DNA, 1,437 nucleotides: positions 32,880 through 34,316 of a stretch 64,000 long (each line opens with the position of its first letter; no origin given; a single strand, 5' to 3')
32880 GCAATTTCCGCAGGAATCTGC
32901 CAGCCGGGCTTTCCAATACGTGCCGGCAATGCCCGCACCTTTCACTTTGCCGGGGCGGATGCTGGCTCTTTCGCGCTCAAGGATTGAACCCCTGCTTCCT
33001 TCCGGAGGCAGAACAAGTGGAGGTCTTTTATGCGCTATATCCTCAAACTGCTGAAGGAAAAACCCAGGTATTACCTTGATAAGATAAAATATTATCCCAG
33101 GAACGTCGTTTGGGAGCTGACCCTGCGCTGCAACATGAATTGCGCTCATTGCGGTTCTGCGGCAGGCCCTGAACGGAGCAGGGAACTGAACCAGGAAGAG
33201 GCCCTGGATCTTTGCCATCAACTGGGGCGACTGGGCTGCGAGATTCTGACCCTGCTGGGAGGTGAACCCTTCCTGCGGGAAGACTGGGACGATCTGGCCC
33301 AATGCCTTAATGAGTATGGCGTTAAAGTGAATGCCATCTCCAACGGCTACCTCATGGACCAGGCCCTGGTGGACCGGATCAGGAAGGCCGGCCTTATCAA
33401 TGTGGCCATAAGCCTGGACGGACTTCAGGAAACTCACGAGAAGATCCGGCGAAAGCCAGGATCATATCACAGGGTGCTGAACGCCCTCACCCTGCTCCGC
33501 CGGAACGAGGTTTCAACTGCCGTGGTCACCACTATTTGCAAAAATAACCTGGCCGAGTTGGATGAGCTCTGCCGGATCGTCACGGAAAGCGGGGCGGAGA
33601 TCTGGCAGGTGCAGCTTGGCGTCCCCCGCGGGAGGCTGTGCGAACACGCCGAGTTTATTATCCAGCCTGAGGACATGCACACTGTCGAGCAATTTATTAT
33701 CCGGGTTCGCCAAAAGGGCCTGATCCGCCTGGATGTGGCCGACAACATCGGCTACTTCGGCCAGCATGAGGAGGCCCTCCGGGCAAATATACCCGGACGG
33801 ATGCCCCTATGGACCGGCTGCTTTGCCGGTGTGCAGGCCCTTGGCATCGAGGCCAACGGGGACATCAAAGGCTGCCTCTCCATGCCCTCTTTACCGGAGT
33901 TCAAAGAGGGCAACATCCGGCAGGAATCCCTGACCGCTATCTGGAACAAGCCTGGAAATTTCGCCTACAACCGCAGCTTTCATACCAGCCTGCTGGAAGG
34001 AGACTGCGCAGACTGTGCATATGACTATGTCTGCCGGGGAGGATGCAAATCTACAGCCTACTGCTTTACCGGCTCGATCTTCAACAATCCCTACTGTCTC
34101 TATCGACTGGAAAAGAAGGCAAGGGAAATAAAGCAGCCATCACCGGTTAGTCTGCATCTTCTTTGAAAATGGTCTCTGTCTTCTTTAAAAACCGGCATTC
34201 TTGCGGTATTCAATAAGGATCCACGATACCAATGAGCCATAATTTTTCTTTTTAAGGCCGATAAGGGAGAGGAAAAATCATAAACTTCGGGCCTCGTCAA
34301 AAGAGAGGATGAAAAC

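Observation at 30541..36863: PqqD-like protein + SPFH-fused radical SAM/SPASM + second radical SAM/SPASM + Trp-rich small protein + S8 protease: a maturase cassette with an unusual membrane-scaffold fusion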

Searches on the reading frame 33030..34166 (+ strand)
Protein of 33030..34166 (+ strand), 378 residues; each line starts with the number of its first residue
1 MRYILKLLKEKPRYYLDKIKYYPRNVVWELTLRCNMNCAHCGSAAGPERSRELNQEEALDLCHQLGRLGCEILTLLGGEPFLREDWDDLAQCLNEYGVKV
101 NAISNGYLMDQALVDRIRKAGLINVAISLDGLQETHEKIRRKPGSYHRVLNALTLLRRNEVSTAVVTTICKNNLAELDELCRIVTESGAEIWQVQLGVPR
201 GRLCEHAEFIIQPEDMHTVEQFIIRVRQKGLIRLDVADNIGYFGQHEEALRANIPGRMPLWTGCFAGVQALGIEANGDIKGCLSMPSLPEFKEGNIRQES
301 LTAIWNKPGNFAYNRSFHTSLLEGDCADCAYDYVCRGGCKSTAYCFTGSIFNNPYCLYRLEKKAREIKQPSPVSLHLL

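Call 3: search_protein_families(library=pfam, proteins=[window:33030-34166:+], max_evalue=0.01)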
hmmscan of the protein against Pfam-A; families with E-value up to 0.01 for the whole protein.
window:33030-34166:+ (378 aa): 3 families
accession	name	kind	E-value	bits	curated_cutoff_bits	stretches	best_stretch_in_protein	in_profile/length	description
PF04055.27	Radical_SAM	-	1.9e-25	90.4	29.5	1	29-181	2-163/166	Radical SAM superfamily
PF13186.11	SPASM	-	1.2e-08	35.5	21.5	1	264-329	1-66/67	Iron-sulfur cluster-binding domain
PF13353.11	Fer4_12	-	2.6e-05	25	22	1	33-138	14-122/137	4Fe-4S single cluster domain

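Call 4: search_protein_families(library=ncbifam, proteins=[window:33030-34166:+], max_evalue=0.01)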
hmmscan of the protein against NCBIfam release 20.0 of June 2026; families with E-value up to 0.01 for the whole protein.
window:33030-34166:+ (378 aa): 83 families (the best 25 are shown)
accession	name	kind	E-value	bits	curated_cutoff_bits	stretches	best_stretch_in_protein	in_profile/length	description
TIGR04103.1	rSAM_nif11_3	equivalog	5.5e-82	275.6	725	1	24-365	5-351/412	nif11-class peptide radical SAM maturase 3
TIGR03913.1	rad_SAM_trio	equivalog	1.1e-75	254.9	591.75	1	17-361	12-357/477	GDL motif peptide-associated radical SAM/SPASM maturase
TIGR04133.1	rSAM_w_lipo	hypoth_equivalog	8.3e-54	182.8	425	1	14-338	13-330/350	TIGR04133 family radical SAM/SPASM protein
TIGR04545.1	rSAM_ahbD_hemeb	equivalog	5.6e-53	180.5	500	1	26-359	2-338/339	heme b synthase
TIGR04053.2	TIGR04053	equivalog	1.9e-46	159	395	2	22-231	6-218/366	TIGR04053 family radical SAM/SPASM domain-containing protein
TIGR04055.1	rSAM_NirJ2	equivalog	3.9e-45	154.8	500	1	26-359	2-325/326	putative heme d1 biosynthesis radical SAM protein NirJ2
TIGR04051.1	rSAM_NirJ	equivalog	6.8e-42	143.7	515.45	2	26-190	4-169/354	heme d1 biosynthesis radical SAM protein NirJ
NF050035.1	rSAM_WgK_link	exception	3.3e-38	131.6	650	2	20-214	5-200/367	radical SAM/SPASM peptide maturase WgkB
TIGR03962.1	mycofact_rSAM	equivalog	5.2e-38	131.1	265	1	23-354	11-327/339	mycofactocin radical SAM maturase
TIGR04347.1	pseudo_SAM_Halo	equivalog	4.4e-36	125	525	2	26-191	40-206/390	TIGR04347 family pseudo-SAM/SPASM protein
TIGR04303.1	GeoRSP_rSAM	equivalog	2.9e-34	119.1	400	1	23-354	4-320/325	GeoRSP system radical SAM/SPASM protein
TIGR04546.1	rSAM_ahbC_deAc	equivalog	1.4e-33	116.2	650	1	25-186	40-202/390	12,18-didecarboxysiroheme deacetylase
TIGR04250.1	SCM_rSAM_ScmE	equivalog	2.7e-33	115.3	400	1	23-351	2-339/358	SynChlorMet cassette radical SAM/SPASM protein ScmE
TIGR04054.1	rSAM_NirJ1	equivalog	5.9e-32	110.7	650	1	25-356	37-380/387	putative heme d1 biosynthesis radical SAM protein NirJ1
TIGR04340.1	rSAM_ACGX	hypoth_equivalog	2e-30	106.2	400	1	27-356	6-337/341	radical SAM/SPASM domain protein, ACGX system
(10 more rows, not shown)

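Call 28: search_solved_structures(query=window:33030-34166:+, max_evalue=0.00001)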
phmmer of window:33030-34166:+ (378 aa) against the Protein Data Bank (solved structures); distinct sequences matched with E-value up to 0.00001: 8.
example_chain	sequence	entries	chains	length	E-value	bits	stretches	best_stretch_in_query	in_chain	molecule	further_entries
6efn_A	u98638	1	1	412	8.7e-20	74.4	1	20-236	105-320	Sporulation killing factor maturation protein SkfB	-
7vob_C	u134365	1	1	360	1.1e-16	64.2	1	30-195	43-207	Cytosylglucuronate decarboxylase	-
7voc_C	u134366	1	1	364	1.1e-16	64.2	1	30-195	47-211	Cytosylglucuronate decarboxylase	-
6c8v_A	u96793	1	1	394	4.3e-13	52.4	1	22-368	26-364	Coenzyme PQQ synthesis protein E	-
5v1q_A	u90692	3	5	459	3.3e-10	42.9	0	19-133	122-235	Radical SAM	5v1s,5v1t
5wgg_A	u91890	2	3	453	2.9e-09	39.8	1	30-364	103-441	Radical SAM domain protein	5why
8wm2_A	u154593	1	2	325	1.3e-07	34.3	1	31-134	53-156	Fe-S radical SAM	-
2fb2_A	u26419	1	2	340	9.5e-06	28.2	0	17-165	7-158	Molybdenum cofactor biosynthesis protein A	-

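Call 57: find_homologous_proteins(query=window:33030-34166:+, max_evalue=1e-20)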
Query window:33030-34166:+ (378 aa): 648 proteins with E <= 1e-20 among 3528 candidates; the best 120 are listed.
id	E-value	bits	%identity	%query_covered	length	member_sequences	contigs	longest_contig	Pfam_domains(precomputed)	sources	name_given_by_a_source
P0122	1.5e-261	885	100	100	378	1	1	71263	PF13186.12,PF04055.28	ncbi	ncbi:MAG: radical SAM protein [bacterium]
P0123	2.4e-216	736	84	97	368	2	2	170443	PF13186.12,PF04055.28,PF13353.12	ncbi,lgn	ncbi:MAG: radical SAM protein [bacterium]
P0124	3.4e-206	703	79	96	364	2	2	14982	PF13186.12,PF04055.28,PF13353.12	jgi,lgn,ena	-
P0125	8.1e-205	698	78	97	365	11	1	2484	PF13186.12,PF04055.28,PF13353.12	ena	-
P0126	3.9e-201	686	77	97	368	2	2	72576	PF13186.12,PF04055.28,PF13353.12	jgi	jgi:radical SAM protein with 4Fe4S-binding SPASM domain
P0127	1.9e-197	674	76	97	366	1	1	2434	PF13186.12,PF04055.28,PF13353.12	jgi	jgi:radical SAM protein with 4Fe4S-binding SPASM domain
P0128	2.2e-191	654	75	96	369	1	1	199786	PF13186.12,PF04055.28,PF13353.12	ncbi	ncbi:MAG: radical SAM protein [bacterium]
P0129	3.2e-190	650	73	96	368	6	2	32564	PF13186.12,PF04055.28,PF13353.12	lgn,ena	-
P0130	3.5e-189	647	73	96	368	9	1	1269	PF13186.12,PF04055.28,PF13353.12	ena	-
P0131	1.6e-186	638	72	96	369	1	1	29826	PF13186.12,PF04055.28,PF13353.12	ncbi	ncbi:MAG: radical SAM protein [bacterium]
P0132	1.5e-184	632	72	97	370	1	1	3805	PF13186.12,PF04055.28,PF13353.12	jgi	jgi:radical SAM protein with 4Fe4S-binding SPASM domain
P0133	6.9e-183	626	70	99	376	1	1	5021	PF13186.12,PF04055.28,PF13353.12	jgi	jgi:radical SAM protein with 4Fe4S-binding SPASM domain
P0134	2.2e-181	621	70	96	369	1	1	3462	PF13186.12,PF04055.28,PF13353.12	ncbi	-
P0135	2.6e-181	621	69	97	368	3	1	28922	PF13186.12,PF04055.28,PF13353.12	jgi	-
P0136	8.7e-181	619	70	94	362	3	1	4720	PF13186.12,PF04055.28,PF13353.12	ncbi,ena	-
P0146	6.1e-112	393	48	94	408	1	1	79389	PF13186.12,PF04055.28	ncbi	-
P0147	2.9e-110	387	48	94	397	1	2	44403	PF13186.12,PF04055.28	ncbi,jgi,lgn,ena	-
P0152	1.2e-106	375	48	93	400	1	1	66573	PF13186.12,PF04055.28,PF13353.12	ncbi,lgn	-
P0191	1.3e-99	352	48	91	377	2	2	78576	PF13186.12,PF04055.28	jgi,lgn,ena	jgi:radical SAM protein with 4Fe4S-binding SPASM domain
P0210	1.6e-95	339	46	95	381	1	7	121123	PF13186.12,PF04055.28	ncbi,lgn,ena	-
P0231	2.1e-92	328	43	93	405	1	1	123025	PF13186.12,PF04055.28,PF13353.12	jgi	jgi:radical SAM protein with 4Fe4S-binding SPASM domain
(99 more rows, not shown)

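Call 58: find_encoding_contigs(protein=P0146, flank=4000, max_places=1)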
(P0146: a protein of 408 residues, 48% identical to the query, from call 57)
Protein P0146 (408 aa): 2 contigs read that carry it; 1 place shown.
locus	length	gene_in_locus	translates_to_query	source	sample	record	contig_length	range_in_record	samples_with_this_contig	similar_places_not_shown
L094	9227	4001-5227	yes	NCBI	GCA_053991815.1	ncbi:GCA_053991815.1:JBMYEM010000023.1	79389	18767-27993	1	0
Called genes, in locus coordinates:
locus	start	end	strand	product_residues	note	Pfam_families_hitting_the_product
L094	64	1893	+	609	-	PF02771:Acyl-CoA_dh_N, PF02770:Acyl-CoA_dh_M, PF00441:Acyl-CoA_dh_1, PF08028:Acyl-CoA_dh_2 (weak), PF22924:ACOX_C_alpha1 (weak), PF12806:Acyl-CoA_dh_C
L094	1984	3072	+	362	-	PF00158:Sigma54_activat, PF14532:Sigma54_activ_2, PF07728:AAA_5, PF25601:AAA_lid_14, PF02954:HTH_8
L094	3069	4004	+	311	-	PF08443:RimK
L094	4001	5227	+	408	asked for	PF04055:Radical_SAM, PF13186:SPASM (weak)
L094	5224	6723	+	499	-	PF05257:CHAP, PF16158:N_BRCA1_IG, PF11617:Cu-binding_MopE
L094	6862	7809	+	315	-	PF13353:Fer4_12 (weak), PF04055:Radical_SAM, PF06463:Mob_synth_C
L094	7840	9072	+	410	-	PF03453:MoeA_N, PF00994:MoCF_biosynth, PF03454:MoeA_C (weak)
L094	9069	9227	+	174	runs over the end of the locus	PF01967:MoaC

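Call 59: find_encoding_contigs(protein=P0191, flank=4000, max_places=1)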
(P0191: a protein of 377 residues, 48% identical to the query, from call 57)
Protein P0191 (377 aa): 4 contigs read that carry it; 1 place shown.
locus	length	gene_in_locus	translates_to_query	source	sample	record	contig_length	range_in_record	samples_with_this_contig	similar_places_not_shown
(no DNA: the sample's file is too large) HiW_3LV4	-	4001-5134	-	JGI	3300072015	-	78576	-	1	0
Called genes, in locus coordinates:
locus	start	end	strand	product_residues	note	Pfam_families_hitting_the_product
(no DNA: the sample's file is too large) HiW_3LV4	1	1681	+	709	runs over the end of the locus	-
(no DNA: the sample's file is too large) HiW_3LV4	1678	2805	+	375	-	PF08308:PEGA (weak)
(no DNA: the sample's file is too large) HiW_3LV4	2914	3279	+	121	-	-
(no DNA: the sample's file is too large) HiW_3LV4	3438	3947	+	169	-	-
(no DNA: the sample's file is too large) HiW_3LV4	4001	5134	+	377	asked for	PF04055:Radical_SAM, PF13186:SPASM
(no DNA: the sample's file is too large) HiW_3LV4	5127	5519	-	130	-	PF00903:Glyoxalase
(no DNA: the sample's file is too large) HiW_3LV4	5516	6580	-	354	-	-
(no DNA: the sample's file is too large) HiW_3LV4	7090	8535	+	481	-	PF03747:ADP_ribosyl_GH, PF01661:Macro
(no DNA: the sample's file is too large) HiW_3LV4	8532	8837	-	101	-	-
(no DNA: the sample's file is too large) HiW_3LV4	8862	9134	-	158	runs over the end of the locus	-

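Call 60: find_encoding_contigs(protein=P0210, flank=4000, max_places=1)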
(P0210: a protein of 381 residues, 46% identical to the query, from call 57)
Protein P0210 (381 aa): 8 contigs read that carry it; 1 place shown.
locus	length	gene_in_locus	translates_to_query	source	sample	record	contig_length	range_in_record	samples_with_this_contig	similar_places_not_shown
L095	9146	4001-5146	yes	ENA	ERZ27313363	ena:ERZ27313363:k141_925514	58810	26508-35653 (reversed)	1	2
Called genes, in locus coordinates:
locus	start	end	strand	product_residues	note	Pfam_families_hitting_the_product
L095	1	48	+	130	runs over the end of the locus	-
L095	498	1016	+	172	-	-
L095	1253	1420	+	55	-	-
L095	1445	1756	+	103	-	-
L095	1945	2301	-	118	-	-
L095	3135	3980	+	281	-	-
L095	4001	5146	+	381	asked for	PF04055:Radical_SAM, PF13186:SPASM (weak)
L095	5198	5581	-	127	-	PF02537:CRCB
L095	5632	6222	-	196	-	-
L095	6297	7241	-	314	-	PF12679:ABC2_membrane_2 (faint)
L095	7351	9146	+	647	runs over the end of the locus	PF17517:IgGFc_binding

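Call 75: find_encoding_contigs(protein=P0152, flank=3000, max_places=1)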
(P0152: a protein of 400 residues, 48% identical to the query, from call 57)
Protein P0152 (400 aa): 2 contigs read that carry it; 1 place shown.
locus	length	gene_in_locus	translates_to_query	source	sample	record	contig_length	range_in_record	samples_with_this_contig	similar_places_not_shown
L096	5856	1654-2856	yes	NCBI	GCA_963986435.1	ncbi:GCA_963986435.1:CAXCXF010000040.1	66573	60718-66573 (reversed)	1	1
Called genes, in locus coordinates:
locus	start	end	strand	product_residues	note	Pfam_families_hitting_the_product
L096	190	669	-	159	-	PF13414:TPR_11 (faint), PF13431:TPR_17 (faint), PF13428:TPR_14 (faint), PF13424:TPR_12, PF07719:TPR_2 (weak), PF00515:TPR_1 (weak), PF13432:TPR_16, PF14559:TPR_19 (weak), +2 more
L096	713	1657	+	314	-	PF08443:RimK (weak)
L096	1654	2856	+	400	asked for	PF04055:Radical_SAM, PF13353:Fer4_12 (faint), PF13186:SPASM (weak)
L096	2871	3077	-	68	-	-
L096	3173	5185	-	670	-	PF08443:RimK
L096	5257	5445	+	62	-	-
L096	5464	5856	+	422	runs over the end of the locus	PF04055:Radical_SAM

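Call 76: find_encoding_contigs(protein=P0231, flank=3000, max_places=1)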
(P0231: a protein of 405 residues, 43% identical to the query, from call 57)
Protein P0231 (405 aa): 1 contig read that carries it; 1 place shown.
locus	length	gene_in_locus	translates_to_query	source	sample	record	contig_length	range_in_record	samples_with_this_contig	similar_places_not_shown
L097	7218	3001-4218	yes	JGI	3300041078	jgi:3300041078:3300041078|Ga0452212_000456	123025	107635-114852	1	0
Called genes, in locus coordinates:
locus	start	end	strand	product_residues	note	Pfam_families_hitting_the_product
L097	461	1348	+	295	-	PF13279:4HBT_2 (weak)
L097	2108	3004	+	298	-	PF03279:Lip_A_acyltrans (faint)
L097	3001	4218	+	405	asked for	PF04055:Radical_SAM, PF13353:Fer4_12 (weak), PF13186:SPASM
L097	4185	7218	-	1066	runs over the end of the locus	PF00873:ACR_tran, PF03176:MMPL (faint)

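Call 77: find_encoding_contigs(protein=P0147, flank=3000, max_places=1)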
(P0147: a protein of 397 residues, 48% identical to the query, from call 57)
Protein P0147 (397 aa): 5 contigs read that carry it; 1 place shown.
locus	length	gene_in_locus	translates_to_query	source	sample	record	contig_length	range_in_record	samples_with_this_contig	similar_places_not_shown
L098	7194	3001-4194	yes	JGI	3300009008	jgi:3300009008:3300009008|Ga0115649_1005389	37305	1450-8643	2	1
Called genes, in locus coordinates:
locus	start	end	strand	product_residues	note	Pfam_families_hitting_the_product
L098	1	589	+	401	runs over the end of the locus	-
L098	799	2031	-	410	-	PF08378:NERD, PF00575:S1, PF23459:S1_RRP5 (weak)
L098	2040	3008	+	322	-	PF02655:ATP-grasp_3 (weak), PF08443:RimK (weak)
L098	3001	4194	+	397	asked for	PF04055:Radical_SAM, PF13186:SPASM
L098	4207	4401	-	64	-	-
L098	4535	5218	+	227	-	PF00149:Metallophos, PF12850:Metallophos_2 (weak)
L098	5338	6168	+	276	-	-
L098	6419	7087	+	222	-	-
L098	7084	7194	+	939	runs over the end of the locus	PF00501:AMP-binding, PF00550:PP-binding (weak), PF01073:3Beta_HSD, PF01370:Epimerase, PF07993:NAD_binding_4, PF16363:GDP_Man_Dehyd (weak)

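Call 85: search_protein_families(library=ncbifam, proteins=[P0210, P0146], max_evalue=1e-20)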
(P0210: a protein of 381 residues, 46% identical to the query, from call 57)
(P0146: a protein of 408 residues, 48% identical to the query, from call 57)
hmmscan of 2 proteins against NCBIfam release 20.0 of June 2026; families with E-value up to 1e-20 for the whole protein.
P0210 (381 aa): 19 families
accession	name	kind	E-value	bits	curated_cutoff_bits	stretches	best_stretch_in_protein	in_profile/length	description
TIGR04103.1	rSAM_nif11_3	equivalog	3.7e-89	299.2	725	1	13-358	5-351/412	nif11-class peptide radical SAM maturase 3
TIGR03913.1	rad_SAM_trio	equivalog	5e-78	262.6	591.75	1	10-360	16-363/477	GDL motif peptide-associated radical SAM/SPASM maturase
TIGR04133.1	rSAM_w_lipo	hypoth_equivalog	2e-54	184.9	425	1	15-333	26-332/350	TIGR04133 family radical SAM/SPASM protein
TIGR04347.1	pseudo_SAM_Halo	equivalog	4.8e-42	144.6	525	1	14-185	39-211/390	TIGR04347 family pseudo-SAM/SPASM protein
TIGR04545.1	rSAM_ahbD_hemeb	equivalog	8.9e-42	143.7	500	1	16-352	3-338/339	heme b synthase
TIGR04051.1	rSAM_NirJ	equivalog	9.2e-42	143.3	515.45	1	14-183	3-173/354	heme d1 biosynthesis radical SAM protein NirJ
TIGR04053.2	TIGR04053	equivalog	1.5e-38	133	395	1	12-192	7-192/366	TIGR04053 family radical SAM/SPASM domain-containing protein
TIGR03962.1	mycofact_rSAM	equivalog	2.3e-38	132.3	265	1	12-347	11-327/339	mycofactocin radical SAM maturase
TIGR04546.1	rSAM_ahbC_deAc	equivalog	1.3e-35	123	650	1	14-180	40-207/390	12,18-didecarboxysiroheme deacetylase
TIGR04055.1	rSAM_NirJ2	equivalog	8.2e-34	117.6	500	1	16-351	3-324/326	putative heme d1 biosynthesis radical SAM protein NirJ2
TIGR04054.1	rSAM_NirJ1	equivalog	1.3e-33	116.2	650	1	14-180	37-204/387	putative heme d1 biosynthesis radical SAM protein NirJ1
TIGR04251.1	SCM_rSAM_ScmF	equivalog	1.2e-30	107.1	400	1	18-342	9-331/353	SynChlorMet cassette radical SAM/SPASM protein ScmF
NF050035.1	rSAM_WgK_link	exception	1.2e-30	106.7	650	0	12-194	8-192/367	radical SAM/SPASM peptide maturase WgkB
TIGR04250.1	SCM_rSAM_ScmE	equivalog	2e-28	99.3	400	1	12-342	2-337/358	SynChlorMet cassette radical SAM/SPASM protein ScmE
TIGR04303.1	GeoRSP_rSAM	equivalog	1.3e-27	97.2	400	1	15-349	7-324/325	GeoRSP system radical SAM/SPASM protein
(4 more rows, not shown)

P0146 (408 aa): 16 families
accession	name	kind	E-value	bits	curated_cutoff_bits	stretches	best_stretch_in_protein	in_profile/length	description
TIGR04103.1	rSAM_nif11_3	equivalog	5.6e-75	252.5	725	1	56-400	3-348/412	nif11-class peptide radical SAM maturase 3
TIGR03913.1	rad_SAM_trio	equivalog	1.9e-66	224.4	591.75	1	54-396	15-354/477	GDL motif peptide-associated radical SAM/SPASM maturase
TIGR04133.1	rSAM_w_lipo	hypoth_equivalog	4.5e-47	160.7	425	1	55-376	21-330/350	TIGR04133 family radical SAM/SPASM protein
TIGR04545.1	rSAM_ahbD_hemeb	equivalog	6.5e-39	134.3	500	1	60-388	2-328/339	heme b synthase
TIGR04347.1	pseudo_SAM_Halo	equivalog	1.1e-38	133.5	525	1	59-394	39-383/390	TIGR04347 family pseudo-SAM/SPASM protein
TIGR04053.2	TIGR04053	equivalog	3.5e-36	125.2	395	1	55-270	5-221/366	TIGR04053 family radical SAM/SPASM domain-containing protein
TIGR04051.1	rSAM_NirJ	equivalog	9.3e-36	123.5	515.45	1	59-228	3-171/354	heme d1 biosynthesis radical SAM protein NirJ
TIGR04055.1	rSAM_NirJ2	equivalog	2e-34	119.6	500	1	60-395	2-323/326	putative heme d1 biosynthesis radical SAM protein NirJ2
NF050035.1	rSAM_WgK_link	exception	4.1e-31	108.3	650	0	301-394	268-361/367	radical SAM/SPASM peptide maturase WgkB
TIGR04546.1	rSAM_ahbC_deAc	equivalog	1.5e-30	106.3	650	1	56-226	37-206/390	12,18-didecarboxysiroheme deacetylase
TIGR03962.1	mycofact_rSAM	equivalog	1.2e-29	103.5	265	1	57-395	11-332/339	mycofactocin radical SAM maturase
TIGR04054.1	rSAM_NirJ1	equivalog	1.6e-29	102.7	650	1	59-220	37-197/387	putative heme d1 biosynthesis radical SAM protein NirJ1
NF045574.1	sacti_mat_StsB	exception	7.4e-28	97.6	625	1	59-388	97-406/466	StsB family radical SAM/SPASM domain sactipeptide maturase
TIGR04250.1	SCM_rSAM_ScmE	equivalog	1.1e-27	96.9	400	1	57-402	2-354/358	SynChlorMet cassette radical SAM/SPASM protein ScmE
TIGR04303.1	GeoRSP_rSAM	equivalog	9.4e-25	87.9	400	1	58-387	5-316/325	GeoRSP system radical SAM/SPASM protein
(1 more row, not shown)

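Call 93: predict_structure(alignment_id=A6)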
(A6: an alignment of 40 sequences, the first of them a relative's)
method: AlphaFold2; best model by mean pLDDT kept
length: 378 residues; sequences in the alignment: 40
mean_pLDDT: 91.9   pTM: 0.89
mean pLDDT of the five models: 91.9, 91.8, 90.9, 90.6, 89.0
residues with pLDDT >= 90: 286; 70-90: 70; 50-70: 20; < 50: 2
segments of 3 or more residues with pLDDT < 50: none
pLDDT, mean of each block of 10 residues (from residue 1): 82 90 97 87 70 97 99 95 97 99 97 98 98 96 97 98 97 97 97 93 88 94 93 90 86 69 91 97 93 98 98 95 93 89 93 93 87 55
secondary structure, 60 per line:
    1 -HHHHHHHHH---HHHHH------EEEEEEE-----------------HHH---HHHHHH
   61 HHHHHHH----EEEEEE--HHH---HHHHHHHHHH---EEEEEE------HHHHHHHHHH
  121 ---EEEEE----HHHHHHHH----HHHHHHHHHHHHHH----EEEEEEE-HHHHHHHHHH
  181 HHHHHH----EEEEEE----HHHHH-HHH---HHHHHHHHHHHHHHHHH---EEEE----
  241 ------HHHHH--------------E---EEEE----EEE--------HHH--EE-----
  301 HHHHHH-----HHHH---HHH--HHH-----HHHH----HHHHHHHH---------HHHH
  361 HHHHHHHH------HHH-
elements in order: H2-10 H14-18 E25-31 H55-67 E72-77 H86-95 E99-104 H111-120 E124-128 H133-140 H145-158 E163-169 H171-186 E191-196 H201-205 H213-229 E233-236 H247-251 E270-273 E278-280 H301-306 H312-315 H332-335 H340-347 H357-368
